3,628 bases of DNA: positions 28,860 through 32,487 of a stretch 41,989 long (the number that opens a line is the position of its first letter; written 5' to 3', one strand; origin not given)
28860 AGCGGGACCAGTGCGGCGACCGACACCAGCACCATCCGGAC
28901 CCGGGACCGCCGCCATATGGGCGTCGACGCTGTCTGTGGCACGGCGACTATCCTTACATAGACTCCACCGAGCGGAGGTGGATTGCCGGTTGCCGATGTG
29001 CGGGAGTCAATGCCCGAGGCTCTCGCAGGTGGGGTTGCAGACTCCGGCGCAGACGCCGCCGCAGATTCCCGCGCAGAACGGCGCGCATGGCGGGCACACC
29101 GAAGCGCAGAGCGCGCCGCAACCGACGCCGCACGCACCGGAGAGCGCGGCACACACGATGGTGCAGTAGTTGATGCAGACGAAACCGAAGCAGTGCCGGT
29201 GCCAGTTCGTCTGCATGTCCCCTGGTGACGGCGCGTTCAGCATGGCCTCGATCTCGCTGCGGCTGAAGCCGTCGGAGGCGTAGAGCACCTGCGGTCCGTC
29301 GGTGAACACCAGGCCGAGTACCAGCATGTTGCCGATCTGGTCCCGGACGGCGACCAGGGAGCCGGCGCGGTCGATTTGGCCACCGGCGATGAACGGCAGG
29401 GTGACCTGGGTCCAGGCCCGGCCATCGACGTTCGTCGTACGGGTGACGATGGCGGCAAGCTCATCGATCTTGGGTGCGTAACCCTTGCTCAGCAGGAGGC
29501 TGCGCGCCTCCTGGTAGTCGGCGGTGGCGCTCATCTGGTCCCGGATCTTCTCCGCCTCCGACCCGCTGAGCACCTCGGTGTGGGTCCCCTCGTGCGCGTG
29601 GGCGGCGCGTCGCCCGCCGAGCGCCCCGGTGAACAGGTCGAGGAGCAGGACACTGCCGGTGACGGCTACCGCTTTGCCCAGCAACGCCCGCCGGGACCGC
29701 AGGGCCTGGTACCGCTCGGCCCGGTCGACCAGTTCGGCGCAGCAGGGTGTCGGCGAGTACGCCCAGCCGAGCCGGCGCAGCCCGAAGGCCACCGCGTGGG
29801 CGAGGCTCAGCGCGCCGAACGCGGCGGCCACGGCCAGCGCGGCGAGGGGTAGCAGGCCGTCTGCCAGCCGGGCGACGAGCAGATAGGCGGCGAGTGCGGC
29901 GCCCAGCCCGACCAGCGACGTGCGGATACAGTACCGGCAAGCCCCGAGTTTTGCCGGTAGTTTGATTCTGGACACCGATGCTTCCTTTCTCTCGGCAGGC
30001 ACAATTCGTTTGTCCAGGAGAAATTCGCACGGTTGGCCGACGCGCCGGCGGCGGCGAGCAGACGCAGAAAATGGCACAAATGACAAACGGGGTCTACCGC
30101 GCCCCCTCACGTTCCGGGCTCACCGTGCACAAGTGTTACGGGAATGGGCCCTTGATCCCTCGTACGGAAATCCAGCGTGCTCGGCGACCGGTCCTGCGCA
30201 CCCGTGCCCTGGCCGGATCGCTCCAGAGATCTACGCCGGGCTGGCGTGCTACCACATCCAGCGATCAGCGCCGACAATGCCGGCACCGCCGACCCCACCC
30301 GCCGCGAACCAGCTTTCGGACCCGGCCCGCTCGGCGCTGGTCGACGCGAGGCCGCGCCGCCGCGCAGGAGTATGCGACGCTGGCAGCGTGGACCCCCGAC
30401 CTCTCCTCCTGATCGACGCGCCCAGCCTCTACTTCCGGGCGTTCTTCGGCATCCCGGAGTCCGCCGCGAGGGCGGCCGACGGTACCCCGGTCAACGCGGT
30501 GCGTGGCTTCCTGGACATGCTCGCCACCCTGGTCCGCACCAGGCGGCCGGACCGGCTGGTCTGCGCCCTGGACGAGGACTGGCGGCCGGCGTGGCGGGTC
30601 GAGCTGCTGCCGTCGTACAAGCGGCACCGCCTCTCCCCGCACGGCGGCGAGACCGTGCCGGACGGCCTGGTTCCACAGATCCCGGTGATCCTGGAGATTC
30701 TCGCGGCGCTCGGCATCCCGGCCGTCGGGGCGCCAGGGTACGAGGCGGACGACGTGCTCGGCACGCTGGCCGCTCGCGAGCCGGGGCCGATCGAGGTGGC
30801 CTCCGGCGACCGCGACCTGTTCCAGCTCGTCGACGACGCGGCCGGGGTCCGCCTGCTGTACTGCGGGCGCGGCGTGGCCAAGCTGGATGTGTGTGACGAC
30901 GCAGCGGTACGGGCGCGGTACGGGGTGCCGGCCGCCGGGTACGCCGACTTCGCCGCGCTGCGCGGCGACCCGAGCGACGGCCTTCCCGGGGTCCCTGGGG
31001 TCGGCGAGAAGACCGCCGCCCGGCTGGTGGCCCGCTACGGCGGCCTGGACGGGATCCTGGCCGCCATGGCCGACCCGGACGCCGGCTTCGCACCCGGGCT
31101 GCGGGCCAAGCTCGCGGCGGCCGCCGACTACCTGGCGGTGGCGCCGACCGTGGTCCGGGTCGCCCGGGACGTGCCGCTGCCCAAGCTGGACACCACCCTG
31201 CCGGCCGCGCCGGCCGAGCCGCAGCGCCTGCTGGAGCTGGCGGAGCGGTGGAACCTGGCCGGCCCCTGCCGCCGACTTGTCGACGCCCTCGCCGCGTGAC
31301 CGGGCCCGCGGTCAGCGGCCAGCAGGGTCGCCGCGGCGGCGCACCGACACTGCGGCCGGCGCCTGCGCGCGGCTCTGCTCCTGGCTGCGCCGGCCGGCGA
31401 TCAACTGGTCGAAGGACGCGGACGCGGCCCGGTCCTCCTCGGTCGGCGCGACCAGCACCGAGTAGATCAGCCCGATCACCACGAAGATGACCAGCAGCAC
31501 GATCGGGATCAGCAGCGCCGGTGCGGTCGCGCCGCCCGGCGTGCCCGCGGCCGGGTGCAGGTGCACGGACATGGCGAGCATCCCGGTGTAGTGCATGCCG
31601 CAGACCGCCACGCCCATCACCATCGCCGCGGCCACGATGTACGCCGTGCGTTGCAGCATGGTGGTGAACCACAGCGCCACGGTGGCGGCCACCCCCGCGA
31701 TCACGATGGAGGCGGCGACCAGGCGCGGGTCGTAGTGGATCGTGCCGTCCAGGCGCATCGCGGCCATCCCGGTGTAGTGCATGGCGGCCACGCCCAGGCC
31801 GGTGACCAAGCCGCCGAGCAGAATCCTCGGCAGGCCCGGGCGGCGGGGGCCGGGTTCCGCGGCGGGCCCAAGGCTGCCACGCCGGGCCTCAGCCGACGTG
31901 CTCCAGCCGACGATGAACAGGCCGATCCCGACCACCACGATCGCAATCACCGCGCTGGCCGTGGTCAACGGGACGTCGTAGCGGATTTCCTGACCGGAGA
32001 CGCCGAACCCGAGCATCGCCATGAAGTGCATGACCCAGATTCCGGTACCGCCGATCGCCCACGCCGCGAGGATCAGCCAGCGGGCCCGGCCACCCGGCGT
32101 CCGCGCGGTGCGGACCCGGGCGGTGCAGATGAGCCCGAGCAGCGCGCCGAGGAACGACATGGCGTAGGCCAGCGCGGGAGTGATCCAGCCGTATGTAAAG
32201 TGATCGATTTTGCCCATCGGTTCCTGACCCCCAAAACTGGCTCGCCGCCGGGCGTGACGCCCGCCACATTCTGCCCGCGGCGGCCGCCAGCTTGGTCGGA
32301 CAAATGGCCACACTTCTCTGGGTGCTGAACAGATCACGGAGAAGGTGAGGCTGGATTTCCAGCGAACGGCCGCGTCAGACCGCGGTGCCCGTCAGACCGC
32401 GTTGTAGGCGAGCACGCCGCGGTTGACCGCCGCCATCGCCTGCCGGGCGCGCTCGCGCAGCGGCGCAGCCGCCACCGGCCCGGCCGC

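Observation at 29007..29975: Membrane protein ending in a 61-residue tail with 14 cysteines on a C-x3-C register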

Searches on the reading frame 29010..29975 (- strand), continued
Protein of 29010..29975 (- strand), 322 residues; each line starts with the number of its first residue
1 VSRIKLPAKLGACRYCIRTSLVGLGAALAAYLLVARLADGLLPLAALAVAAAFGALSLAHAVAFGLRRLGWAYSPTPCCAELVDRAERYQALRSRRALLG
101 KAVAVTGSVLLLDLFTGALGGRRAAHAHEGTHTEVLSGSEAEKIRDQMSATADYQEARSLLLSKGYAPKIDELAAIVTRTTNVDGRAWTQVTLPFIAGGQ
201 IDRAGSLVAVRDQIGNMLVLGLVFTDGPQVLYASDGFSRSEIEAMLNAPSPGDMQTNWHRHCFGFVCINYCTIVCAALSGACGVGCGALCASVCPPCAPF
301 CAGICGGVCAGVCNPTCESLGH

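Call 65: predict_structure(alignment_id=A1)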
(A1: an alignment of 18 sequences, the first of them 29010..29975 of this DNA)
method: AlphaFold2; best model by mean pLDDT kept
length: 322 residues; sequences in the alignment: 18
mean_pLDDT: 63.2   pTM: 0.45
mean pLDDT of the five models: 63.2, 61.7, 60.8, 60.3, 59.7
residues with pLDDT >= 90: 29; 70-90: 125; 50-70: 63; < 50: 105
segments of 3 or more residues with pLDDT < 50: 1-23, 61-129, 200-202, 252-257
pLDDT, mean of each block of 10 residues (from residue 1): 33 37 52 54 51 52 43 35 42 36 31 33 39 79 84 82 69 77 84 67 69 84 79 84 76 48 66 88 92 92 90 75 58
secondary structure, 60 per line:
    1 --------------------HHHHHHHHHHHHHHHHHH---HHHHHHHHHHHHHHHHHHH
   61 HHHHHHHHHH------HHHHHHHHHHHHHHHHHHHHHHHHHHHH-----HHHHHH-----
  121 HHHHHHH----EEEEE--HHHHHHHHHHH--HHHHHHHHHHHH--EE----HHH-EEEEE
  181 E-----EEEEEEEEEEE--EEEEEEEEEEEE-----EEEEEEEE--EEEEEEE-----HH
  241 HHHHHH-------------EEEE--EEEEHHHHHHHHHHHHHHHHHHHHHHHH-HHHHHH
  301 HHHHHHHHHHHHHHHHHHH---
elements in order: H21-38 H42-70 H77-104 H110-115 H121-127 E132-136 H139-149 H152-163 E176-181 E187-197 E200-211 E217-224 E227-233 H239-246 E260-263 E266-269 H270-293 H295-319

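Call 68: fold_search(model_id=the predicted structure, library=pdb)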
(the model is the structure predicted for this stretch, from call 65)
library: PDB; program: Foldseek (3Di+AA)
matches with E <= 10: 169; with E <= 0.001: 0
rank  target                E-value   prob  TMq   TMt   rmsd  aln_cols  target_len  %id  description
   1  6k7f_A                5.3e-01  0.23  0.17  0.12  10.8       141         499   13  Crystal structure of MBPholo-Tim21 fusion protein with a 17-residue helical linker (released 2019-09-18)
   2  9ugb_B                6.3e-01  0.14  0.13  0.05  18.8       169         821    8  Cryo-EM structure of the Pma1 with ordered N-terminal extension in the activated state (released 2025-06-04)
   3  6x7p                  6.6e-01  0.15  0.13  0.14  11.4       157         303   11  LnmK in complex with 2-sulfonate-propionyl-oxa(dethia)-CoA (released 2020-06-10)
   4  2ciu                  7.8e-01  0.60  0.16  0.38   4.0        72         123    7  Structure of the IMS domain of the mitochondrial import protein Tim21 from S. cerevisiae (released 2006-12-21)
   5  6x7n                  8.2e-01  0.20  0.13  0.13  10.2       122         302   11  LnmK in complex with 2-nitronate-propionyl-amino(dethia)-CoA (released 2020-06-10)
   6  6x7l                  9.7e-01  0.15  0.13  0.13  10.9       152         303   11  LnmK in complex with 2-nitronate-propionyl-CoA (released 2020-06-10)
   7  6x7m                  1.2e+00  0.11  0.13  0.14  10.9       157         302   11  LnmK in complex with 2-nitronate-propionyl-oxa(dethia)-CoA (released 2020-06-10)
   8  6k7e                  1.4e+00  0.13  0.17  0.12  11.4       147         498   12  Crystal structure of MBPapo-Tim21 fusion protein with a 17-residue helical linker (released 2019-09-18)
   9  4hzo                  1.4e+00  0.12  0.13  0.14  11.1       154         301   10  The Structure of the Bifunctional Acetyltransferase/Decarboxylase LnmK from the Leinamycin Biosynthetic Pathway Revealin (released 2013-01-30)
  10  1gcu                  1.4e+00  0.07  0.10  0.11  15.0        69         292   12  CRYSTAL STRUCTURE OF RAT BILIVERDIN REDUCTASE AT 1.4 A (released 2001-02-08)
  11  4v12                  1.7e+00  0.06  0.11  0.11  16.9       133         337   13  Crystal structure of the MSMEG_6754 dehydratase from Mycobacterium smegmatis (released 2015-03-18)
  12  7tpm                  1.7e+00  0.04  0.07  0.10  14.0       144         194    8  Structure of the outer-membrane lipoprotein carrier protein (LolA) from Borrelia burgdorferi (released 2023-03-15)
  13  4h62_Q                1.7e+00  0.04  0.12  0.14  19.0       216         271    8  Structure of the Saccharomyces cerevisiae Mediator subcomplex Med17C/Med11C/Med22C (released 2012-10-31)
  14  7ui9_q                1.7e+00  0.04  0.10  0.07  22.0       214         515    9  Core Mediator-PICearly (Copy A) (released 2023-02-15)
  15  4v1o_W                1.8e+00  0.05  0.12  0.10  19.0       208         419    9  Architecture of the RNA polymerase II-Mediator core transcription initiation complex (released 2015-02-04)
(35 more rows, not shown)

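Call 80: find_encoding_contigs(protein=P0004, flank=6000, max_places=3)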
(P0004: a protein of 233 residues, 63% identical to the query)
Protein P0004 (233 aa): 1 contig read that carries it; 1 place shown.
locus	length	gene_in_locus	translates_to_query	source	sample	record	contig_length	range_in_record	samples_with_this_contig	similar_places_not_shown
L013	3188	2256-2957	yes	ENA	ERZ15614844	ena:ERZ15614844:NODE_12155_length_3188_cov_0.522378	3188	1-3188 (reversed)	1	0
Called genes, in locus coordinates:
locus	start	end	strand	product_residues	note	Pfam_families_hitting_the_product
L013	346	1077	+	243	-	PF01590:GAF (weak)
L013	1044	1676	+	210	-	-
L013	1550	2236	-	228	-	PF02979:NHase_alpha, PF14407:Frankia_peptide (faint)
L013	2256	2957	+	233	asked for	-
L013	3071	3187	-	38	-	?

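Call 96: search_protein_families(library=pfam, proteins=[L011:3083-3871:-, L010:3158-3649:-, L010:5329-6021:-, L009:4101-4895:+, L009:3143-3787:+, L003:3902-6274:+, L002:4985-5368:+, L002:4728-4919:+], max_evalue=0.01)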
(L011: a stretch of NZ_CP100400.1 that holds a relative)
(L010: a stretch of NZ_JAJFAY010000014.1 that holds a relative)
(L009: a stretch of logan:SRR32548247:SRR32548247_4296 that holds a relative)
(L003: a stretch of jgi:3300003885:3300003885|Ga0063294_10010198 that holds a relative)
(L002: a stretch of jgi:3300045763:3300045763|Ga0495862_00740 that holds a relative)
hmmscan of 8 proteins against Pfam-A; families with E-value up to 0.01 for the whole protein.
L011:3083-3871:- (263 aa): 5 families
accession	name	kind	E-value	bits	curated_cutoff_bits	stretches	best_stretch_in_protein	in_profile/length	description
PF08350.17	FilR1_middle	-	3.7e-28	98.6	27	1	128-258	1-128/128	Methanogenesis regulatory protein FilR1, middle domain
PF25213.1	HVO_A0261_N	-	4.3e-10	39.8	35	1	21-85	12-75/86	HVO_A0261 N-terminal domain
PF12802.13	MarR_2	-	0.00067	20.2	27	1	24-69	9-55/61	MarR family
PF01978.25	TrmB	-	0.0026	18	25.6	1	25-70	14-58/68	Sugar-specific transcriptional regulator TrmB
PF09339.16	HTH_IclR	-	0.0037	17.4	22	0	26-67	9-51/52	IclR helix-turn-helix domain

L010:3158-3649:- (164 aa): 1 family
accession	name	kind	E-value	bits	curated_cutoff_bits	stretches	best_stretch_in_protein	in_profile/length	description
PF00589.27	Phage_integrase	-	1.6e-07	31.7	27.1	1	5-148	34-167/172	Phage integrase family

L010:5329-6021:- (231 aa): 5 families
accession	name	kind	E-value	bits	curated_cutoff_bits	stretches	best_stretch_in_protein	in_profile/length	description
PF13610.12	DDE_Tnp_IS240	-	4.2e-09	37.1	27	1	87-187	3-111/139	DDE domain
PF13683.12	rve_3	-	5.4e-08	32.9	26.5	1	174-225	18-67/67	Integrase core domain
PF13333.12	rve_2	-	2.5e-05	24.8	22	1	176-227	1-50/56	Integrase core domain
PF00665.32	rve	-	0.00024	21.7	32.6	1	84-150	4-73/102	Integrase core domain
PF15187.11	Augurin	-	0.0092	16.6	27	0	191-214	41-65/114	Oesophageal cancer-related gene 4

L009:4101-4895:+ (265 aa): 0 families

L009:3143-3787:+ (215 aa): 0 families

L003:3902-6274:+ (791 aa): 0 families

L002:4985-5368:+ (128 aa): 0 families

L002:4728-4919:+ (64 aa): 0 families

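Call 101: find_related_loci(query=A3, collection=viral_contigs, flank=4000)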
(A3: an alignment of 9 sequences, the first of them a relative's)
Query A3 (344 aa) in viral_contigs; peptide patterns used: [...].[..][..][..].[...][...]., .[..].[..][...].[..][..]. (x = any residue, [..] = any of these).
48 stretches matched a pattern, but none encodes a relative of the query by tblastn (E <= 1e-3).

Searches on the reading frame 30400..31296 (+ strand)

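Call 67: search_protein_families(library=pfam, proteins=[window:30400-31296:+], max_evalue=0.001)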
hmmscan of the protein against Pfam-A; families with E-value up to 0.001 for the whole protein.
window:30400-31296:+ (299 aa): 3 families
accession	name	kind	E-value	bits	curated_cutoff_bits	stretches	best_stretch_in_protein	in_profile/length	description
PF02739.22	5_3_exonuc_N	-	1.1e-43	149.2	34.3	1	2-175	2-164/164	5'-3' exonuclease, N-terminal resolvase-like domain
PF01367.25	5_3_exonuc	-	1.9e-20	73.6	40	1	178-262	3-85/97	5'-3' exonuclease, C-terminal SAM fold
PF12826.13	HHH_2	-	9e-05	23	27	0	197-223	7-33/64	Helix-hairpin-helix motif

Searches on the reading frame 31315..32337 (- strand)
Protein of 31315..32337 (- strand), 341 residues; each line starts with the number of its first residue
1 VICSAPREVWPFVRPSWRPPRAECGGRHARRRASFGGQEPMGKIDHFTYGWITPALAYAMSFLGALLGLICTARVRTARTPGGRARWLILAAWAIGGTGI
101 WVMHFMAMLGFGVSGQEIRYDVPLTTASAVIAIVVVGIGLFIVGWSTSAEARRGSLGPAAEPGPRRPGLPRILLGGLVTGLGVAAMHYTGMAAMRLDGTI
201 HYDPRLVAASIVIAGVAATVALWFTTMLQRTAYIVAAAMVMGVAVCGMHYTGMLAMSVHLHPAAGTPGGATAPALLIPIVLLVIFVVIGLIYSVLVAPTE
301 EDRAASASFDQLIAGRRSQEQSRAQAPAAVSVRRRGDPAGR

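Call 67: search_protein_families(library=pfam, proteins=[window:31315-32337:-], max_evalue=0.001)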
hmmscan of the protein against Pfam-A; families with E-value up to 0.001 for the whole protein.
window:31315-32337:- (341 aa): 1 family
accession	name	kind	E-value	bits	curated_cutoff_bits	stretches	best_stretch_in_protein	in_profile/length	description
PF03707.21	MHYT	-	5.1e-41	138.9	21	3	180-237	1-58/59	Bacterial signalling protein N terminal repeat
